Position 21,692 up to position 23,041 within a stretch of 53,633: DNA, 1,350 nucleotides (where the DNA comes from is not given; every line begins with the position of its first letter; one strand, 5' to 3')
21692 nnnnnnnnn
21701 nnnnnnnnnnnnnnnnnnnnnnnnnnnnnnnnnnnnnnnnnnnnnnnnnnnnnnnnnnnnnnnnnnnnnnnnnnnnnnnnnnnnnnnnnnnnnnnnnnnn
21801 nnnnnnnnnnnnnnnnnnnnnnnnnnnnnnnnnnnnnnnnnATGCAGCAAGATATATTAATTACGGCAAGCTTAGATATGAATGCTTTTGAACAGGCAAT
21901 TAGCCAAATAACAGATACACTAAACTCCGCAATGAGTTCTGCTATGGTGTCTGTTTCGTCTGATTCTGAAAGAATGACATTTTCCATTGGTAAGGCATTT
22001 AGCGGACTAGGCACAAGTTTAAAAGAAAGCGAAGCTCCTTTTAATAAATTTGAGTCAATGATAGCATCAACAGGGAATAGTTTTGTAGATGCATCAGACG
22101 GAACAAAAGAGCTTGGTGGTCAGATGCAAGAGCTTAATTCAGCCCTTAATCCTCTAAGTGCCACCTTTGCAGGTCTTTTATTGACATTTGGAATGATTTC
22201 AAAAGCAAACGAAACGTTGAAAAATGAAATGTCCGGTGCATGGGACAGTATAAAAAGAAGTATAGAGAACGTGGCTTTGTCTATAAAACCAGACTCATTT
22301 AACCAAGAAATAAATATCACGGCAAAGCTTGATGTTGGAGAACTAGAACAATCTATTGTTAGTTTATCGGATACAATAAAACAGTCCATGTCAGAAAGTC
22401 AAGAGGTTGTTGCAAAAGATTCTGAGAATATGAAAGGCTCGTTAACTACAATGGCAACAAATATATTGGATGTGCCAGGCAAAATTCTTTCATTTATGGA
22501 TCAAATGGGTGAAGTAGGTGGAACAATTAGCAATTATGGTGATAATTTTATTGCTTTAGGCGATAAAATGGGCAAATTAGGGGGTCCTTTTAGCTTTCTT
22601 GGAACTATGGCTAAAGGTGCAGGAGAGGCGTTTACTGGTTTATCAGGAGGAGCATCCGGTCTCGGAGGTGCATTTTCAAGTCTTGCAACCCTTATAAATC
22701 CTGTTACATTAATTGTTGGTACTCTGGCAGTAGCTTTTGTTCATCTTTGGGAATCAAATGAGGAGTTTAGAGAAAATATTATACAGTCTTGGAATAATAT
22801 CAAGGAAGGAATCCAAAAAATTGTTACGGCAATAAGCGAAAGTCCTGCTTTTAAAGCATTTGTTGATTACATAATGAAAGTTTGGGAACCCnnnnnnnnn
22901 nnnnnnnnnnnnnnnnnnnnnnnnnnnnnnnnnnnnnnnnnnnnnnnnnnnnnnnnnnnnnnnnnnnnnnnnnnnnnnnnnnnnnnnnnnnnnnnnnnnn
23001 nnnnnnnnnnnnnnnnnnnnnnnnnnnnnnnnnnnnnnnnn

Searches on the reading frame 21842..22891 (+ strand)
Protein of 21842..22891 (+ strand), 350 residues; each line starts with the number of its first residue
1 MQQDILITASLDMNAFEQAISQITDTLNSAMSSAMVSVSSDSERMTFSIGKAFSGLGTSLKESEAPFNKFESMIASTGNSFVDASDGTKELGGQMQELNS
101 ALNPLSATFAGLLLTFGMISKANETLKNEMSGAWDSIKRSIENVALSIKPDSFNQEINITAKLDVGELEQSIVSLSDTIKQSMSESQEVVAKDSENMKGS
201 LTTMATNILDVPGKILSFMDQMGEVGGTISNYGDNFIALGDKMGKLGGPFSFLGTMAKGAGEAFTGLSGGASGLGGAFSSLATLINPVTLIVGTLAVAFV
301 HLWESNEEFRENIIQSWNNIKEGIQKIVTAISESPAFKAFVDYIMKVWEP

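Call 59: search_dna_similar(query=window:21842-22891:+, collection=phages, mode=protein, max_evalue=0.001, max_rows=12)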
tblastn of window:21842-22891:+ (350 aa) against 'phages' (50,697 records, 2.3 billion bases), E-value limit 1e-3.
Records with a match: 7; places in all: 7; records where one place covers at least 80% of the query: 0.
Best place of each record, by identity: <60% 7.
By first word of the organism name: Clostridium 4; Clostridioides 1; Gardnerella 1; phage 1.
By host as written in the record: Clostridium difficile 2; Clostridioides difficile ST632 1; Gardnerella vaginalis P680 1; - 1; Escherichia coli 1; Clostridium difficile AIU 1.
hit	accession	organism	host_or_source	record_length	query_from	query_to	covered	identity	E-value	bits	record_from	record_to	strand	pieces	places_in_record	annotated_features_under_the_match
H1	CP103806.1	Clostridioides phage Hain-Saunders-2022a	Clostridioides difficile ST632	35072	121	344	64%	27.2%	2e-5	53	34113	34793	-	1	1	phage tail tape measure protein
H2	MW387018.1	Gardnerella phage vB_Gva_AB1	Gardnerella vaginalis P680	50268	285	348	18%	36.2%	1e-4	50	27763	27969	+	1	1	FELS-2 protein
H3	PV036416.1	phage NatCom_3357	human feces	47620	287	348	18%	37.3%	1e-4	50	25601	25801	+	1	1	tail length tape measure protein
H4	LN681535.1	Clostridium phage phiCD111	Clostridium difficile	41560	292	349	17%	39.1%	3e-4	49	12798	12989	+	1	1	Tail tape measure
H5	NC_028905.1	Clostridium phage phiCD111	Clostridium difficile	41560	292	349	17%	39.1%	3e-4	49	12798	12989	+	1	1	tail length tape measure protein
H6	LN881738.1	Clostridium phage slur17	Escherichia coli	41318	292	349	17%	39.1%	3e-4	49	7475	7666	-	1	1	Phage-related minor tail protein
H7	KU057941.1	Clostridium phage CDSH1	Clostridium difficile AIU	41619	292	349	17%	39.1%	3e-4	49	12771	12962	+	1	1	tail tape measure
